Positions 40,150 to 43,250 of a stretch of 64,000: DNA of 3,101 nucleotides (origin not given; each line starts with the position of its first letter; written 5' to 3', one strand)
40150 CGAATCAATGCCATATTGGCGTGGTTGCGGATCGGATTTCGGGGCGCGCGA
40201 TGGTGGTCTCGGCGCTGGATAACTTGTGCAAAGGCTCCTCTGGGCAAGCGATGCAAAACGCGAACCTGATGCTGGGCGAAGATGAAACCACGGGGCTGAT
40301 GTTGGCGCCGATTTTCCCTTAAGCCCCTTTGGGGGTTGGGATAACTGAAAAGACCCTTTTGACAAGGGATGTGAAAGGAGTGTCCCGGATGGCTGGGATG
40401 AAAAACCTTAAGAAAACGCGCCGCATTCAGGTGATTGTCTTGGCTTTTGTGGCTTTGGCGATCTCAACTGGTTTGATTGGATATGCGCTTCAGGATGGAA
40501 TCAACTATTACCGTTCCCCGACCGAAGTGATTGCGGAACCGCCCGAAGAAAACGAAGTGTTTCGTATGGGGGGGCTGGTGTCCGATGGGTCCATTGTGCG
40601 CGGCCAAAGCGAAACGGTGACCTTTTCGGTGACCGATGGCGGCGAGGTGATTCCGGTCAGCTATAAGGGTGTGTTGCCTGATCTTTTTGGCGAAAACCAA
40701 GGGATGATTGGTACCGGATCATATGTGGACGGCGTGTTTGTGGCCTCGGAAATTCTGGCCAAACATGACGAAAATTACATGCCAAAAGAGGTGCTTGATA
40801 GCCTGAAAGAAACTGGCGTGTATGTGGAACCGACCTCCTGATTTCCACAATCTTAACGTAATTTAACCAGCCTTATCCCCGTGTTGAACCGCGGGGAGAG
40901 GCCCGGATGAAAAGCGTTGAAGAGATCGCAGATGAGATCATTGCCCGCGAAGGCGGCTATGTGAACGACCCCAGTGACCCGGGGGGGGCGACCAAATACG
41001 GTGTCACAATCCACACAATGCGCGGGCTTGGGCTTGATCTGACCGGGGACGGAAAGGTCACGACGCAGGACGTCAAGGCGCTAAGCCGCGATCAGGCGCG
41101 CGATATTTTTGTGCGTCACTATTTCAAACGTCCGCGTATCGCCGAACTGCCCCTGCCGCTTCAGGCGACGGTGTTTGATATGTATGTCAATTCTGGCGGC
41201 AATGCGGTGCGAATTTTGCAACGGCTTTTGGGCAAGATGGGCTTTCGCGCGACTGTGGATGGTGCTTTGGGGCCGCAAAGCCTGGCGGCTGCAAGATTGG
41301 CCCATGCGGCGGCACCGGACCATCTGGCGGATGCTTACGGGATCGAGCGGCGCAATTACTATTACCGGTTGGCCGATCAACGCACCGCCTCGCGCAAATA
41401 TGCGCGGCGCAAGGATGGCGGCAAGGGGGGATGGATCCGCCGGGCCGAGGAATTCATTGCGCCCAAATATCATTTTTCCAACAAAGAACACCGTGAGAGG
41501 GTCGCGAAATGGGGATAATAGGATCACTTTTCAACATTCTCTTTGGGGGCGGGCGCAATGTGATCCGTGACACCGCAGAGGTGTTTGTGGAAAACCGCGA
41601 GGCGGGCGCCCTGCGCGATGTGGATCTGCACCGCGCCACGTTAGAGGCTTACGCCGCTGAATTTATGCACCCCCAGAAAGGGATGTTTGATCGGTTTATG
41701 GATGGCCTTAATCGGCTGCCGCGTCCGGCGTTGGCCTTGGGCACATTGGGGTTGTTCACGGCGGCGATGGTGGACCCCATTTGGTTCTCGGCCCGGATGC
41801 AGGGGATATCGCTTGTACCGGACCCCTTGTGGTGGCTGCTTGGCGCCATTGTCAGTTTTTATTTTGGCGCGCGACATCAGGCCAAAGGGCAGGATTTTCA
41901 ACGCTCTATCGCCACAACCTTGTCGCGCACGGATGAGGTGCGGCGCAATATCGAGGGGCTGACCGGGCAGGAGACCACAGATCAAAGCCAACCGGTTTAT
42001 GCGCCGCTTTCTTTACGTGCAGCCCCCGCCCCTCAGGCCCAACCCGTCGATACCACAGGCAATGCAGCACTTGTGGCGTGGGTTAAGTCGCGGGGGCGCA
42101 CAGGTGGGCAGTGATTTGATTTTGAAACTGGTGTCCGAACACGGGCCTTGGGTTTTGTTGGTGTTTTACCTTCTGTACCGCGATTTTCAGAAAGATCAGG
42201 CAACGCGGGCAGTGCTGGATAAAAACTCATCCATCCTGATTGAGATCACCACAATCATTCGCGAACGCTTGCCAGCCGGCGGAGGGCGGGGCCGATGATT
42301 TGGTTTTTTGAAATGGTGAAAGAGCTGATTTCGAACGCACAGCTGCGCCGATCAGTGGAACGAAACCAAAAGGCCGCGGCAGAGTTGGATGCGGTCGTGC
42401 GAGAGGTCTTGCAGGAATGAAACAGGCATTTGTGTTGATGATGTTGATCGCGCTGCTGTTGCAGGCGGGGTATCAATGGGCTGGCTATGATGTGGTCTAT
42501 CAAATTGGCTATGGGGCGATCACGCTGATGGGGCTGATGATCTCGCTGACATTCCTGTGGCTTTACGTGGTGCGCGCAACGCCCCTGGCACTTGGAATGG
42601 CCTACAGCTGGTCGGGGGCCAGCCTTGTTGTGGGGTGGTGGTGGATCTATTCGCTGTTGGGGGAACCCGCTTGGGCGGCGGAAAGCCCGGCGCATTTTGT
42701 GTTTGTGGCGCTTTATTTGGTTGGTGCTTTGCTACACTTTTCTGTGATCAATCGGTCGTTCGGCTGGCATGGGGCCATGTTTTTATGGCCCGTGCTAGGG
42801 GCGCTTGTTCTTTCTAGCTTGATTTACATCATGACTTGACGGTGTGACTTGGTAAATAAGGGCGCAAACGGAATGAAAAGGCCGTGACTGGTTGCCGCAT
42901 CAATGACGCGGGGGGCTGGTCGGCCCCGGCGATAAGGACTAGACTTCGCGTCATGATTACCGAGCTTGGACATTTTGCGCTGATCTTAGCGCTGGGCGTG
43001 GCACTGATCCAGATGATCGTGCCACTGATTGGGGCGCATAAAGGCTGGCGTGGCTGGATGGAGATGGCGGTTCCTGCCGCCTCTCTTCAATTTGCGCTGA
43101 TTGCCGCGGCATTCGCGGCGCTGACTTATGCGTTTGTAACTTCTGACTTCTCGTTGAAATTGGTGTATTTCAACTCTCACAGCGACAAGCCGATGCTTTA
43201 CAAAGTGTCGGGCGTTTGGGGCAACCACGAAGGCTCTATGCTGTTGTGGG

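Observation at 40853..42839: Phage/GTA-type lysis cassette sits inside the cytochrome c maturation cluster (ccmE | endolysin-holin-3 ORFs | ccmF-ccmH)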

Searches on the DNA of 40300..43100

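Call 75: search_rna_families(source=window, start=40300, end=43100, threshold=evalue, max_evalue=1)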
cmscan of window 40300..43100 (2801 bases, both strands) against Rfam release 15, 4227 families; matches with E-value up to 1: 1.
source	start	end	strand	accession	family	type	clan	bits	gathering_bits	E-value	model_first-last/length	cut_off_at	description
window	41321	41488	-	RF00457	IRES_mnt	Cis-reg; IRES;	-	17.5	100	0.16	1-203/203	no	Mnt IRES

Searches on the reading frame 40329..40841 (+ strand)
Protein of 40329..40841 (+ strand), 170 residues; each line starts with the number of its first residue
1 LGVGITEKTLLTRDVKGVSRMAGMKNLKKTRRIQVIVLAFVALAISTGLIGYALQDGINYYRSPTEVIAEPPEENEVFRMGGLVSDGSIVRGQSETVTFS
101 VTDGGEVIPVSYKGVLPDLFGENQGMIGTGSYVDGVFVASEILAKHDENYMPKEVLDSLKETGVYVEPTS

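Call 3: search_protein_families(library=pfam, proteins=[window:40329-40841:+], max_evalue=0.1)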
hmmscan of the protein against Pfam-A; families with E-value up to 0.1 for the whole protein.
window:40329-40841:+ (170 aa): 1 family
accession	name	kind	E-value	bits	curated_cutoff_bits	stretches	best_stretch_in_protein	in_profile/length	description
PF03100.22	CcmE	-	6.2e-31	107.1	24.6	1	58-153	1-99/99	CcmE domain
